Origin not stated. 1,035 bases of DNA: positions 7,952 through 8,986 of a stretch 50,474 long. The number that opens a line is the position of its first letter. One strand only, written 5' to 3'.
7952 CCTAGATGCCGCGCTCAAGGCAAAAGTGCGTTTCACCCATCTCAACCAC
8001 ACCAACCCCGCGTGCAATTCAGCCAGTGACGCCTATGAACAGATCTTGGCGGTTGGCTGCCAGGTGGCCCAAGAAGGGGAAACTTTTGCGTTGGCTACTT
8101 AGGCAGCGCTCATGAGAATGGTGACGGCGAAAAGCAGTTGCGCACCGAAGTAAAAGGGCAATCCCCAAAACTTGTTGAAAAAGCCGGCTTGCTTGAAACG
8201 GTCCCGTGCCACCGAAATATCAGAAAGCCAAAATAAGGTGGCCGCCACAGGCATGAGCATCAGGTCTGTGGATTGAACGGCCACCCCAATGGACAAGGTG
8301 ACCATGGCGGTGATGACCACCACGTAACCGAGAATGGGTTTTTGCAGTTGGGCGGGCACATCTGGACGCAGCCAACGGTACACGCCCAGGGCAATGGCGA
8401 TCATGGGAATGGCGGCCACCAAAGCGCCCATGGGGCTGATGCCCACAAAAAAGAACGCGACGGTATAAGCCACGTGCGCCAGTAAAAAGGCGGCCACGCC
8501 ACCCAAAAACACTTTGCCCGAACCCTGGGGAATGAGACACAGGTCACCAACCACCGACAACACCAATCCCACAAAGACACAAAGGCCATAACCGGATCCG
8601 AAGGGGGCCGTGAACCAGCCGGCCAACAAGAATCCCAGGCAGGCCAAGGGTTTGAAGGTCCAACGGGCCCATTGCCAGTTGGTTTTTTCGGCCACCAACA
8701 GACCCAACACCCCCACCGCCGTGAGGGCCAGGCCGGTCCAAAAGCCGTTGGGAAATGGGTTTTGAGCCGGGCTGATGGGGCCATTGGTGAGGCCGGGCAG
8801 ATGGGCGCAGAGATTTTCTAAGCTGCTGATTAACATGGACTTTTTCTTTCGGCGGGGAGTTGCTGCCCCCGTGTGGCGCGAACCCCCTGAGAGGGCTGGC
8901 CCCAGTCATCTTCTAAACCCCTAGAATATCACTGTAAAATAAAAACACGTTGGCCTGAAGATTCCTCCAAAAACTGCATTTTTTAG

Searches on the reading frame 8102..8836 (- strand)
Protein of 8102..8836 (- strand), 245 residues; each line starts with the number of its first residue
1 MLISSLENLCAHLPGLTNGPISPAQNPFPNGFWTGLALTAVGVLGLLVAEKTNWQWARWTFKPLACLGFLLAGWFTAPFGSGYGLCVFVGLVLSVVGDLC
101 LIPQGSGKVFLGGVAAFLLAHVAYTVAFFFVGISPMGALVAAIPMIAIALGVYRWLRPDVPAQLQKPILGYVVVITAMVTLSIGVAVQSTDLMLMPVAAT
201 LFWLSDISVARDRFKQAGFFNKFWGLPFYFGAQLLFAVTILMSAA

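Call 12: search_protein_families(library=pfam, proteins=[window:8102-8836:-], max_evalue=0.001)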
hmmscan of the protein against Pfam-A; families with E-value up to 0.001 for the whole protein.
window:8102-8836:- (245 aa): 1 family
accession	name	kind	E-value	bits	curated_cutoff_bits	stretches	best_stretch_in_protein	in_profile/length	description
PF07947.19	YhhN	-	1.4e-31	110.1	25.6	1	58-239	2-181/182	YhhN family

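Call 29: find_encoding_contigs(protein=window:8102-8836:-, flank=10000, max_places=3)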
Protein window:8102-8836:- (245 aa): 13 contigs read that carry it; 3 places shown.
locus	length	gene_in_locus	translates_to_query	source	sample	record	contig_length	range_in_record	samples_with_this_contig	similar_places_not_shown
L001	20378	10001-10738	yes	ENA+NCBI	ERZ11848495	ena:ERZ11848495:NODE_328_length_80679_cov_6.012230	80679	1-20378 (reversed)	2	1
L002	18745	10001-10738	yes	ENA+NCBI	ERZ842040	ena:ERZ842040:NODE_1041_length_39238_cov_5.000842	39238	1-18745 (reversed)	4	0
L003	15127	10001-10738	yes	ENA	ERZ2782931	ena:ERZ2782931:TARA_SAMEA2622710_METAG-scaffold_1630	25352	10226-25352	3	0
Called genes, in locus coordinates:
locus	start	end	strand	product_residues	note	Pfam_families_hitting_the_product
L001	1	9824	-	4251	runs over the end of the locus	PF13620:CarboxypepD_reg (faint), PF13715:CarbopepD_reg_2 (faint), PF19077:Big_13 (faint), PF12245:Big_3_2 (faint), PF00041:fn3 (weak)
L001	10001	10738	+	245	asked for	PF07947:YhhN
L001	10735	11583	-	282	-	PF12706:Lactamase_B_2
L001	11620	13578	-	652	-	-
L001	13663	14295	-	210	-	PF01553:Acyltransferase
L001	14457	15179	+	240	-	PF13472:Lipase_GDSL_2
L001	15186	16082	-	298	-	PF00892:EamA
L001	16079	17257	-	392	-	PF03403:PAF-AH_p_II (weak), PF07224:Chlorophyllase, PF00561:Abhydrolase_1 (faint), PF12146:Hydrolase_4 (faint)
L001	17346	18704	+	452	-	PF01554:MatE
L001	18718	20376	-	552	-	?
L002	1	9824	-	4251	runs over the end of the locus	PF13620:CarboxypepD_reg (faint), PF13715:CarbopepD_reg_2 (faint), PF19077:Big_13 (faint), PF12245:Big_3_2 (faint), PF00041:fn3 (weak)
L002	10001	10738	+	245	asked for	PF07947:YhhN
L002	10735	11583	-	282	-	PF12706:Lactamase_B_2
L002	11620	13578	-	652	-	-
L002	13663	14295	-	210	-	PF01553:Acyltransferase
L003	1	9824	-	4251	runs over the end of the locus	PF13620:CarboxypepD_reg (faint), PF13715:CarbopepD_reg_2 (faint), PF19077:Big_13 (faint), PF12245:Big_3_2 (faint), PF00041:fn3 (weak)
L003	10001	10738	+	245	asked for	PF07947:YhhN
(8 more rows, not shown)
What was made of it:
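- Tried and rejected: The neighbouring YhhN gene did locate near-identical ENA/TARA contigs that also encode a 4251-aa protein (call 29).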
